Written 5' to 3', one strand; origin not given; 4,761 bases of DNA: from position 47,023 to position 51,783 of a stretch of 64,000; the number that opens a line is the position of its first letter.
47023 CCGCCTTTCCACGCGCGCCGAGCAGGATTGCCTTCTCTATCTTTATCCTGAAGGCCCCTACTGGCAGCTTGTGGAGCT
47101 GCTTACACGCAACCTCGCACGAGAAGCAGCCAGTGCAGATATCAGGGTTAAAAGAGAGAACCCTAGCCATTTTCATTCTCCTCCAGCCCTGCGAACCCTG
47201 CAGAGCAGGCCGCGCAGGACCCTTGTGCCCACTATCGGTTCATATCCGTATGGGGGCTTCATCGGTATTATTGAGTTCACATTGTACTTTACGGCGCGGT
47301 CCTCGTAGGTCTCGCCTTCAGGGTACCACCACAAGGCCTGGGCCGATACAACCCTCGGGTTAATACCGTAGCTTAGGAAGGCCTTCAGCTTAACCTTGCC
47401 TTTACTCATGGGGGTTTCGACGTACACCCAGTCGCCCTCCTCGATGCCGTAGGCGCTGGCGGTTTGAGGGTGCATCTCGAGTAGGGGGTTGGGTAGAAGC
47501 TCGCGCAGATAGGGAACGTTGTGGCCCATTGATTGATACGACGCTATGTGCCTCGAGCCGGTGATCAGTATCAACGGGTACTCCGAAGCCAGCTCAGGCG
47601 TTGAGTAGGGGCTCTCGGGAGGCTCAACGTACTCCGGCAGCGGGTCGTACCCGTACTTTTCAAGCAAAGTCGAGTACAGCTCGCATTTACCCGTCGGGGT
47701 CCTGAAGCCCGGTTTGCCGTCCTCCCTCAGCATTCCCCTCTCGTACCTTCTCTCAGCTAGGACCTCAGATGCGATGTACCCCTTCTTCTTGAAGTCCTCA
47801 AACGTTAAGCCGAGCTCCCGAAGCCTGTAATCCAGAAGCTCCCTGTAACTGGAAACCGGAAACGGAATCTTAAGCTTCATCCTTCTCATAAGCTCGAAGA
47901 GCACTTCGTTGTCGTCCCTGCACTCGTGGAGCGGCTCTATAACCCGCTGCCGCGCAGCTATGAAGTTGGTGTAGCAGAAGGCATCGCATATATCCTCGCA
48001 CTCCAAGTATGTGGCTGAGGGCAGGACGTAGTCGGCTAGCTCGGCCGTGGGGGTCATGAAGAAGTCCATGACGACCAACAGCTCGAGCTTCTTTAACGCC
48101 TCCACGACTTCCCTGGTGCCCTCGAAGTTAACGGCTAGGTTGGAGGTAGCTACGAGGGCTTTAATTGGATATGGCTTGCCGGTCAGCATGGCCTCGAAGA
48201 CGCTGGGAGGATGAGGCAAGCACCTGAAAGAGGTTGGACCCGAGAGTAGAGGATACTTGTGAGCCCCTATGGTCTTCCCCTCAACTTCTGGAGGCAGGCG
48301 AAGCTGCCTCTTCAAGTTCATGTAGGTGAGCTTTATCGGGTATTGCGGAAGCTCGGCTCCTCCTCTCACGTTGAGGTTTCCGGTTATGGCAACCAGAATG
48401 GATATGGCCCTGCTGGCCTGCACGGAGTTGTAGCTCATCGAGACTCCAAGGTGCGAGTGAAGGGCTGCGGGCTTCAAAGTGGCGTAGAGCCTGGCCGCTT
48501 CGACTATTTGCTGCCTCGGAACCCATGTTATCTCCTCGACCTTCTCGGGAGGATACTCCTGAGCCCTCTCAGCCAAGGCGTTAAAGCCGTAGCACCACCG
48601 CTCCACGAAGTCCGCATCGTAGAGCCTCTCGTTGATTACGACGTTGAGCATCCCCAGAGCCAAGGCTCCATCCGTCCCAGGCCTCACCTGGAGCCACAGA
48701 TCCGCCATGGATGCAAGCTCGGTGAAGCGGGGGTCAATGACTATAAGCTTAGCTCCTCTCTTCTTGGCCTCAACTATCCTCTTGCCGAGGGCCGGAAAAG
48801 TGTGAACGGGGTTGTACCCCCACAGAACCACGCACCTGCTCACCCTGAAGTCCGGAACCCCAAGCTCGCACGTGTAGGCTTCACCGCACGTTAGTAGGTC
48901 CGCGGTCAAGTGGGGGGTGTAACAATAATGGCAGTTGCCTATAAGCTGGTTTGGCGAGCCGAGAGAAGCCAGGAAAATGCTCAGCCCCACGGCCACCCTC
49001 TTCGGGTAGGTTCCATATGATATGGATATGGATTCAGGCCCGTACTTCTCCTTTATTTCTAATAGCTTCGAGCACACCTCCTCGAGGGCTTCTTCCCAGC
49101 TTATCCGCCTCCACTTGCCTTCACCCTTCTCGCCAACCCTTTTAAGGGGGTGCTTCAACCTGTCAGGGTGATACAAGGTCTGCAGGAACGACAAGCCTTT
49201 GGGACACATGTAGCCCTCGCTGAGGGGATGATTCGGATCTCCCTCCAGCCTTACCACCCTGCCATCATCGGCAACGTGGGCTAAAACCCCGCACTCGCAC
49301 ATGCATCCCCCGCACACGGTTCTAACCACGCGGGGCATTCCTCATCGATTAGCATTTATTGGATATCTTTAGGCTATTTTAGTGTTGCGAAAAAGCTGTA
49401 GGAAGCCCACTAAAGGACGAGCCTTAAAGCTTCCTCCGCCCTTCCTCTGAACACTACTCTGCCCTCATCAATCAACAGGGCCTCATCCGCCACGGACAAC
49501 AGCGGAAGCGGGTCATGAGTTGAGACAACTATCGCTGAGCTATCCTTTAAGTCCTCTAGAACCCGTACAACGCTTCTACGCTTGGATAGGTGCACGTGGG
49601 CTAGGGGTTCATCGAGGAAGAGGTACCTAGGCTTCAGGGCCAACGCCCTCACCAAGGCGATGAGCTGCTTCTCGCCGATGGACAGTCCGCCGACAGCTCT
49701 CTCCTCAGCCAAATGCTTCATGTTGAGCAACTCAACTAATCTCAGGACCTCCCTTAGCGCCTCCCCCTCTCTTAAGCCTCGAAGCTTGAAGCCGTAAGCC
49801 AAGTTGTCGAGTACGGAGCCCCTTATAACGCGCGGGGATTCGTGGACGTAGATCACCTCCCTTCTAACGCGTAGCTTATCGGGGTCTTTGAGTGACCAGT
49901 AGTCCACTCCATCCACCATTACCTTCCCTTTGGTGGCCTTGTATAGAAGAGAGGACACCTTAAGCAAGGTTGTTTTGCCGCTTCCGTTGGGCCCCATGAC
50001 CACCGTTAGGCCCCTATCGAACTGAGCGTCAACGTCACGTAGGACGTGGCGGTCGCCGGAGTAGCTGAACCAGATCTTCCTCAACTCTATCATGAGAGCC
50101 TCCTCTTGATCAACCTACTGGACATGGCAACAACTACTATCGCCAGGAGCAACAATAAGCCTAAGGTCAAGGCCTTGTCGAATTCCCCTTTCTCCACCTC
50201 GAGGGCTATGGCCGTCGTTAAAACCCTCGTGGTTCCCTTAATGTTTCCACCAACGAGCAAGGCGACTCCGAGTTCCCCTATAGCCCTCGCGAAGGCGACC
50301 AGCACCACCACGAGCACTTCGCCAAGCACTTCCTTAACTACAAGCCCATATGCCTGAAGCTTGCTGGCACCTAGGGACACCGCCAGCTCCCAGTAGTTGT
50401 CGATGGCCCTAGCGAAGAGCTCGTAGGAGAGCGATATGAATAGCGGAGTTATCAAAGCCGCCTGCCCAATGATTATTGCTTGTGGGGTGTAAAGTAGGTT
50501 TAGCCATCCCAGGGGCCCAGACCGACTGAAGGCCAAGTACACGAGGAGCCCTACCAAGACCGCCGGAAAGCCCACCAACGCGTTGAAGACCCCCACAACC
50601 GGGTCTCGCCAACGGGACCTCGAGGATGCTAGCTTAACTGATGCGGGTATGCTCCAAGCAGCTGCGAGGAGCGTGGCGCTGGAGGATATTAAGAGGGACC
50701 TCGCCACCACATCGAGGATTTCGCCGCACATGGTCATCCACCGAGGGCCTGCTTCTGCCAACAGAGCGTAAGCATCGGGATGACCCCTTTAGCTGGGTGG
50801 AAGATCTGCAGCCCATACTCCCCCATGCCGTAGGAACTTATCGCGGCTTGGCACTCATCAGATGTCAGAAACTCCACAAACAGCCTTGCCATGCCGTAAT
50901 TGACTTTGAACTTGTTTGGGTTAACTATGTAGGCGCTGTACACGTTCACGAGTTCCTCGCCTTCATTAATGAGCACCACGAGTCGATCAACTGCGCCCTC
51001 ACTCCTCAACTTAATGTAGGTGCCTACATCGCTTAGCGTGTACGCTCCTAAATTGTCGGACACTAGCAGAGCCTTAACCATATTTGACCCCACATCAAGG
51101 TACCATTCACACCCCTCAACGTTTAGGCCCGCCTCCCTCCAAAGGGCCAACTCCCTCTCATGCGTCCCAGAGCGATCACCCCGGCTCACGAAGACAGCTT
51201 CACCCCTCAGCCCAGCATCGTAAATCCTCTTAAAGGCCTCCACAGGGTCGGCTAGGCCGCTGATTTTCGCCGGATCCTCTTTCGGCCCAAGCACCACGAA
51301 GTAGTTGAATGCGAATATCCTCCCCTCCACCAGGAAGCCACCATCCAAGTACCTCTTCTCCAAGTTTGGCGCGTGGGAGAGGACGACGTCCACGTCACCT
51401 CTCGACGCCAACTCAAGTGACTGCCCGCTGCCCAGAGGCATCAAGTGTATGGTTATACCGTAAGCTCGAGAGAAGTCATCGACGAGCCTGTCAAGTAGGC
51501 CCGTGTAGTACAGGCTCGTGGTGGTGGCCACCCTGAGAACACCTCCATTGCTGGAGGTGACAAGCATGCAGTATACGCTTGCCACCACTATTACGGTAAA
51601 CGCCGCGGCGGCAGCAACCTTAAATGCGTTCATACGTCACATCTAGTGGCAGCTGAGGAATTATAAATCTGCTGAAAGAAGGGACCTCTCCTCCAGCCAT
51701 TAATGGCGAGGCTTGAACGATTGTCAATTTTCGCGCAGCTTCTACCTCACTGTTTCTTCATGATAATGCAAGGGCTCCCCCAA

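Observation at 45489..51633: Acetylene-hydratase-like tungstoenzyme lacking Asp13, with its own Fe-S partner, MFS and tungstate importer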

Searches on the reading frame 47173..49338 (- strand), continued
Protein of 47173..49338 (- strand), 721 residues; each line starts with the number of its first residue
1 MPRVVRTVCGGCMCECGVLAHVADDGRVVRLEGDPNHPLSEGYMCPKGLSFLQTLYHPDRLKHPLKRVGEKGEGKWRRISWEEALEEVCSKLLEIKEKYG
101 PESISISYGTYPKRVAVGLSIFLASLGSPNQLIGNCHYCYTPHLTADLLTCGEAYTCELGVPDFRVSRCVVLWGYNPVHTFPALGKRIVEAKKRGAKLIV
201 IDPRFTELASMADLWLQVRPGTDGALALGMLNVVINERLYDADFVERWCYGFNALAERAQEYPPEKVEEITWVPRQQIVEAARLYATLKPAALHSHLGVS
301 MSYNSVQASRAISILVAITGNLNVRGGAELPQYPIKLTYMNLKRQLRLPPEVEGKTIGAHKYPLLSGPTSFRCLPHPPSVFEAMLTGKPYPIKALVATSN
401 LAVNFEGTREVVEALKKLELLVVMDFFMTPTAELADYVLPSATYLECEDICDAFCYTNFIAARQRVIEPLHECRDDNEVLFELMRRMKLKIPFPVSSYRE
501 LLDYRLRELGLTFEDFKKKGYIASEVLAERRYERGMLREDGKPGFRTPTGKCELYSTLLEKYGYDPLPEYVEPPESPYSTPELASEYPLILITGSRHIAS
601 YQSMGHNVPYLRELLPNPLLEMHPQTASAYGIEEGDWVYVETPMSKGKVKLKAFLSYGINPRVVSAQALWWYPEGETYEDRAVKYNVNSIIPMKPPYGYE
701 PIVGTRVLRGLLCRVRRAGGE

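Call 86: search_protein_families(library=pfam, proteins=[L126:5668-7932:+, L126:10239-12461:-, L126:13175-13891:+, L126:13888-15792:+, L126:4204-5052:-], max_evalue=0.00001)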
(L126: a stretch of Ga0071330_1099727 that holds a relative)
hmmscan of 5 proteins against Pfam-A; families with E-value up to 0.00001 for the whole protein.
L126:5668-7932:+ (754 aa): 1 family
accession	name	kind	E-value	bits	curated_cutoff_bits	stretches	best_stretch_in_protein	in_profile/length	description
PF02384.22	N6_Mtase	-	4.1e-08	33.4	20.4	0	291-435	122-245/311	N-6 DNA Methylase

L126:10239-12461:- (740 aa): 0 families

L126:13175-13891:+ (238 aa): 2 families
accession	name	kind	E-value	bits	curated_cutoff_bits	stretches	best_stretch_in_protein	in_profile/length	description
PF08282.18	Hydrolase_3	-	2.6e-33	116.3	20.9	2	139-220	174-255/255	haloacid dehalogenase-like hydrolase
PF00702.32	Hydrolase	-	2e-09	38.6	26.4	1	126-188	130-191/191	haloacid dehalogenase-like hydrolase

L126:13888-15792:+ (634 aa): 3 families
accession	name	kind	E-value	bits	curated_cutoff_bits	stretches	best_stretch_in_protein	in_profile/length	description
PF05746.21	DALR_1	-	4.4e-29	101.4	22.3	1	517-634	1-117/117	DALR anticodon binding domain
PF00750.26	tRNA-synt_1d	-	2.5e-25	89.6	23.3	1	113-333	14-223/349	tRNA synthetases class I (R), catalytic domain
PF03485.21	Arg_tRNA_synt_N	-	1.1e-20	74.5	21.5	1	9-91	2-85/85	Arginyl tRNA synthetase N terminal domain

L126:4204-5052:- (282 aa): 1 family
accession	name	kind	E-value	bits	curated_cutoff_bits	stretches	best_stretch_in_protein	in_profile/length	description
PF02830.23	V4R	-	4.3e-16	59.2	31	1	220-279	2-61/62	V4R domain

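Call 87: fold_search(model_id=the predicted structure, library=pdb)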
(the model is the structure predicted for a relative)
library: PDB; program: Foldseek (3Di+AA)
matches with E <= 10: 975; with E <= 0.001: 181
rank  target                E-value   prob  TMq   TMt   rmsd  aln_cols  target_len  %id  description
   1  2e7z                  4.3e-66  1.00  0.90  0.89   3.1       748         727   34  Acetylene Hydratase from Pelobacter acetylenicus (released 2007-02-27)
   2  2vpw_A                4.4e-50  1.00  0.83  0.81   4.3       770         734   29  Polysulfide reductase with bound menaquinone (released 2008-06-10)
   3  7vw6_A                4.9e-47  1.00  0.79  0.63   4.8       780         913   22  Cryo-EM Structure of Formate Dehydrogenase 1 from Methylorubrum extorquens AM1 (released 2022-06-01)
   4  8j83_A                6.2e-47  1.00  0.79  0.63   5.2       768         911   22  Crystal structure of formate dehydrogenase from Methylorubrum extorquens AM1 (released 2023-10-11)
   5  1fdi                  6.2e-47  1.00  0.79  0.80   5.5       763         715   24  OXIDIZED FORM OF FORMATE DEHYDROGENASE H FROM E. COLI COMPLEXED WITH THE INHIBITOR NITRITE (released 1997-08-20)
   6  9vap_A                4.7e-46  1.00  0.78  0.64   7.5       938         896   22  Cryo-EM structure of formate dehydrogenase from Shewanella oneidensis MR-1 (SoFdhAB) (released 2026-04-08)
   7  2v45                  1.9e-45  1.00  0.78  0.78   5.3       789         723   24  A New Catalytic Mechanism of Periplasmic Nitrate Reductase from Desulfovibrio desulfuricans ATCC 27774 from Crystallogra (released 2008-03-18)
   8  7z0t_A                4.4e-45  1.00  0.79  0.79   5.1       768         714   25  Structure of the Escherichia coli formate hydrogenlyase complex (aerobic preparation, composite structure) (released 2022-09-28)
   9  9ktl_A                1.4e-44  1.00  0.77  0.59   5.5       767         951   23  Cryo-EM structure of reduced form of formate dehydrogenase from Rhodobacter aestuarii (RaFDH) with NADH (released 2025-06-18)
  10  2jio                  2.5e-44  1.00  0.79  0.79   5.2       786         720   24  A New Catalytic Mechanism of Periplasmic Nitrate Reductase from Desulfovibrio desulfuricans ATCC 27774 from Crystallogra (released 2008-03-18)
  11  2v3v                  4.4e-44  1.00  0.78  0.78   5.3       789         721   24  A New Catalytic Mechanism of Periplasmic Nitrate Reductase from Desulfovibrio desulfuricans ATCC 27774 from Crystallogra (released 2008-03-18)
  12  4v4c_A                5.0e-44  1.00  0.75  0.63   7.5       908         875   19  Crystal Structure of Pyrogallol-Phloroglucinol Transhydroxylase from Pelobacter acidigallici (released 2014-07-09)
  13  2nap                  9.9e-44  1.00  0.79  0.79   5.2       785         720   23  DISSIMILATORY NITRATE REDUCTASE (NAP) FROM DESULFOVIBRIO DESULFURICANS (released 1999-09-19)
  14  8rqz_C                1.3e-43  1.00  0.78  0.58   5.4       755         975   22  Crystal structure of Molybdenum bispyranopterin guanine dinucleotide formate dehydrogenases ForCE1 from Bacillus subti (released 2025-08-06)
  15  1aa6                  2.1e-43  1.00  0.75  0.77   5.8       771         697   24  REDUCED FORM OF FORMATE DEHYDROGENASE H FROM E. COLI (released 1997-08-20)
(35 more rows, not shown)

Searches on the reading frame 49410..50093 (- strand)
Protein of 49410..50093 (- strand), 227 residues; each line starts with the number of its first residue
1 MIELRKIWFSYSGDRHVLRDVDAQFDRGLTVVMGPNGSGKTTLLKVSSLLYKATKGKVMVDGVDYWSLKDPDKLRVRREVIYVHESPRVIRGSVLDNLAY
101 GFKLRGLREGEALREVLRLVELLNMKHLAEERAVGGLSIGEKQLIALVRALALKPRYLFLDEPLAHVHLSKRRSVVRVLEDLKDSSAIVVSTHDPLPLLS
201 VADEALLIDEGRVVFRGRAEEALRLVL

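Call 3: search_protein_families(library=pfam, proteins=[window:49410-50093:-])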
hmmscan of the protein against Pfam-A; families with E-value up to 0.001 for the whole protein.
window:49410-50093:- (227 aa): 7 families
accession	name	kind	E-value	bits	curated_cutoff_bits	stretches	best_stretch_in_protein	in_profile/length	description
PF00005.33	ABC_tran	-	3.3e-23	83.3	25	1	19-165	2-137/137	ABC transporter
PF13304.12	AAA_21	-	2.7e-15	57.6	27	2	132-196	233-301/304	AAA domain, putative AbiEii toxin, Type IV TA system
PF02463.25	SMC_N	-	4.1e-08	33.3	40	1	20-44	17-41/220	RecF/RecN/SMC N terminal domain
PF13175.12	AAA_15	-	1.3e-07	32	32.1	1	18-52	14-48/374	AAA ATPase domain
PF13476.12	AAA_23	-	4.6e-06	27.9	27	1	19-44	11-36/201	AAA domain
PF13555.12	AAA_29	-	0.00019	21.5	27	1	19-52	13-48/61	P-loop containing region of AAA domain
PF13401.12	AAA_22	-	0.00041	21.1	27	1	25-108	3-64/130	AAA domain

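Call 4: search_protein_families(library=ncbifam, proteins=[window:49410-50093:-])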
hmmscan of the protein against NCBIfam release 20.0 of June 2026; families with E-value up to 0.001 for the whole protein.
window:49410-50093:- (227 aa): 186 families (the best 25 are shown)
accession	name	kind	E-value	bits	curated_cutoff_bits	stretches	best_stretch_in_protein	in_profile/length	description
TIGR03375.1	type_I_sec_LssB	subfamily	1.5e-34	119.4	693.1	1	2-223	466-689/696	type I secretion system permease/ATPase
TIGR04520.1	ECF_ATPase_1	equivalog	1.4e-31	109.9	315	1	2-223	1-224/269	energy-coupling factor transporter ATPase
TIGR01166.1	cbiO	subfamily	4.9e-31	107.7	211.8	1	11-194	1-186/190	cobalt ABC transporter, ATP-binding protein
TIGR03873.1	F420-0_ABC_ATP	hypoth_equivalog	4e-30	104.9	372.4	1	12-223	11-225/256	putative F420-0 ABC transporter ATP-binding protein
TIGR02673.1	FtsE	equivalog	4.2e-30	105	264.85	1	1-206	1-208/214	cell division ATP-binding protein FtsE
TIGR04521.1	ECF_ATPase_2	equivalog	7.5e-30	104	330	1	3-223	2-233/279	energy-coupling factor transporter ATPase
TIGR02142.1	modC_ABC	equivalog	1e-29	103.9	285.05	1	20-222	15-219/353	molybdenum ABC transporter ATP-binding protein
NF040840.2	tungstate_WtpC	equivalog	1.3e-29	103.6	440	1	16-223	14-219/347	tungstate ABC transporter ATP-binding protein WtpC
TIGR00972.1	3a0107s01c2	equivalog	3.2e-29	102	343.2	1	3-221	3-229/248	phosphate ABC transporter ATP-binding protein PstB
TIGR00968.1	3a0106s01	subfamily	1.2e-28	100.3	342.75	1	13-221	11-217/237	sulfate ABC transporter ATP-binding protein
NF008513.0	PRK11432.1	equivalog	1.2e-28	100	496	1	2-221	7-223/351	ferric ABC transporter ATP-binding protein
TIGR03864.1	PQQ_ABC_ATP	hypoth_equivalog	5.1e-28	98.1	302.25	1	2-221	2-218/236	ABC transporter, ATP-binding subunit, PQQ-dependent alcohol dehydrogenase system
NF043075.1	MMSYN1_0197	equivalog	1.2e-27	96.8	550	1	1-220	2-218/341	spermidine/putrescine ABC transporter ATP-binding protein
NF007027.0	PRK09493.1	equivalog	3.4e-27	95.3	379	1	1-221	1-222/240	glutamine ABC transporter ATP-binding protein GlnQ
TIGR04406.1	LPS_export_lptB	equivalog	3.9e-27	95.1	240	1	7-222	7-222/239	LPS export ABC transporter ATP-binding protein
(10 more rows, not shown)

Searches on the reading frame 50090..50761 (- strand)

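Call 3: search_protein_families(library=pfam, proteins=[window:50090-50761:-])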
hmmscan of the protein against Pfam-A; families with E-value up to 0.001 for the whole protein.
window:50090-50761:- (223 aa): 1 family
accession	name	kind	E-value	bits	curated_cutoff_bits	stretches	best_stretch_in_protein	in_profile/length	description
PF00528.27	BPD_transp_1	-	1.3e-10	41.7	26.4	1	38-222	2-182/184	Binding-protein-dependent transport system inner membrane component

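Call 4: search_protein_families(library=ncbifam, proteins=[window:50090-50761:-])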
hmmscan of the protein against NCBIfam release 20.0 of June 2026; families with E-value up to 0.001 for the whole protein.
window:50090-50761:- (223 aa): 14 families
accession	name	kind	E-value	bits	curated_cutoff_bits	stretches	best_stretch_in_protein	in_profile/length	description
NF038017.1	ABC_perm1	subfamily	3.1e-56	190.3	100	1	22-205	1-184/184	ABC transporter permease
NF041773.1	tung_perm_TupB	equivalog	2e-32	112.9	320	1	18-220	25-227/230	tungstate ABC transporter permease TupB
TIGR02141.1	modB_ABC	equivalog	7.3e-24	84.6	182.6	1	22-217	3-205/208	molybdate ABC transporter permease subunit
TIGR01581.1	Mo_ABC_porter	hypoth_equivalog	1.3e-19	70.6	210.3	1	18-210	22-221/225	ABC transporter permease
TIGR00969.1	3a0106s02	subfamily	3.8e-12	46.2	240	1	62-219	106-270/272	sulfate ABC transporter permease subunit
TIGR02138.1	phosphate_pstC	equivalog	3.2e-11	42.8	196.45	1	15-221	62-294/296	phosphate ABC transporter permease subunit PstC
NF006939.0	PRK09421.1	equivalog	1.4e-10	41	262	1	15-219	8-217/230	molybdate ABC transporter permease subunit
TIGR02140.1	permease_CysW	equivalog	7.4e-10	38.7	329.1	1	22-221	52-258/261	sulfate ABC transporter permease subunit CysW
TIGR02139.1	permease_CysT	equivalog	2e-09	37.5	246.1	1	19-213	48-253/265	sulfate ABC transporter permease subunit CysT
NF008208.0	PRK10971.1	equivalog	2.9e-07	30.2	415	1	44-221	85-269/277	sulfate/thiosulfate ABC transporter permease CysT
NF040839.1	tungstate_WtpB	equivalog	8.7e-07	28.8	340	1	14-171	41-204/251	tungstate ABC transporter permease WtpB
NF008620.0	PRK11602.1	equivalog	1.2e-06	28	442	1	67-220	114-275/291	sulfate/thiosulfate ABC transporter permease CysW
NF007044.0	PRK09497.1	equivalog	1.2e-05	25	348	1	87-220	144-280/285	spermidine/putrescine ABC transporter permease PotB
NF043074.1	MMSYN1_0196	equivalog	0.00096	18.5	350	0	14-220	62-264/277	spermidine/putrescine ABC transporter permease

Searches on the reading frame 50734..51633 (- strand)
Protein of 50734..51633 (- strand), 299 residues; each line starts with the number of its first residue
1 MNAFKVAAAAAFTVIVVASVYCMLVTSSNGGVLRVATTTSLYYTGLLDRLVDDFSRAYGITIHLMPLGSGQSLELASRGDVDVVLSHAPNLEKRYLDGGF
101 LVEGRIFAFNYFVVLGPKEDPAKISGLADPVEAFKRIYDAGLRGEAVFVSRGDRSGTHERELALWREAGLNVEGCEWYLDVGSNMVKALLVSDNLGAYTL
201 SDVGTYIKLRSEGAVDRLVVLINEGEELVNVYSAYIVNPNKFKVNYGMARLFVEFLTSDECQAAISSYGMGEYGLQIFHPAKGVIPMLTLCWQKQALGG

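Call 3: search_protein_families(library=pfam, proteins=[window:50734-51633:-])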
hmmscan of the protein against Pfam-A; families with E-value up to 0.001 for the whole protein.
window:50734-51633:- (299 aa): 3 families
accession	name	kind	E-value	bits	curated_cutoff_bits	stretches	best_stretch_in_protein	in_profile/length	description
PF12849.12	PBP_like_2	-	1.1e-28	101.2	27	1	35-260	13-267/267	PBP superfamily domain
PF13531.11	SBP_bac_11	-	3.4e-14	53.6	25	1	33-270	1-226/227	Bacterial extracellular solute-binding protein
PF03466.25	LysR_substrate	-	0.00016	21.6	28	1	29-119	4-88/209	LysR substrate binding domain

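Call 4: search_protein_families(library=ncbifam, proteins=[window:50734-51633:-])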
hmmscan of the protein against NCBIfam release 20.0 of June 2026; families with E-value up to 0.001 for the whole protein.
window:50734-51633:- (299 aa): 1 family
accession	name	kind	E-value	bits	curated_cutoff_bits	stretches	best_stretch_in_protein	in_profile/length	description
NF041772.1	tung_bind_TupA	equivalog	1.3e-45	155.9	400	1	27-271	11-253/266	tungstate ABC transporter substrate-binding protein TupA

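Call 75: search_solved_structures(query=window:50734-51633:-, max_evalue=0.00001, show_alignments=1)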
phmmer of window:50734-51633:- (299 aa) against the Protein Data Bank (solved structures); distinct sequences matched with E-value up to 0.00001: 5.
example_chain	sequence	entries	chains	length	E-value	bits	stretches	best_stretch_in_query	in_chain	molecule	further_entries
3lr1_A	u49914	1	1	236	3.6e-44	154.4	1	33-268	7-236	Tungstate ABC transporter, periplasmic tungstate-binding protein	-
5my5_A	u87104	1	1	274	2.4e-42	148.4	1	29-270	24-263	ABC transporter periplasmic substrate-binding protein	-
3muq_A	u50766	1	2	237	7.5e-42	146.8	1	33-268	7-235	uncharacterized conserved protein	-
3kn3_A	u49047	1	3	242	1.1e-40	142.9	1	31-268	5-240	PUTATIVE PERIPLASMIC PROTEIN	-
3cvg_A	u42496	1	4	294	1e-15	61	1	76-281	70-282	Putative metal binding protein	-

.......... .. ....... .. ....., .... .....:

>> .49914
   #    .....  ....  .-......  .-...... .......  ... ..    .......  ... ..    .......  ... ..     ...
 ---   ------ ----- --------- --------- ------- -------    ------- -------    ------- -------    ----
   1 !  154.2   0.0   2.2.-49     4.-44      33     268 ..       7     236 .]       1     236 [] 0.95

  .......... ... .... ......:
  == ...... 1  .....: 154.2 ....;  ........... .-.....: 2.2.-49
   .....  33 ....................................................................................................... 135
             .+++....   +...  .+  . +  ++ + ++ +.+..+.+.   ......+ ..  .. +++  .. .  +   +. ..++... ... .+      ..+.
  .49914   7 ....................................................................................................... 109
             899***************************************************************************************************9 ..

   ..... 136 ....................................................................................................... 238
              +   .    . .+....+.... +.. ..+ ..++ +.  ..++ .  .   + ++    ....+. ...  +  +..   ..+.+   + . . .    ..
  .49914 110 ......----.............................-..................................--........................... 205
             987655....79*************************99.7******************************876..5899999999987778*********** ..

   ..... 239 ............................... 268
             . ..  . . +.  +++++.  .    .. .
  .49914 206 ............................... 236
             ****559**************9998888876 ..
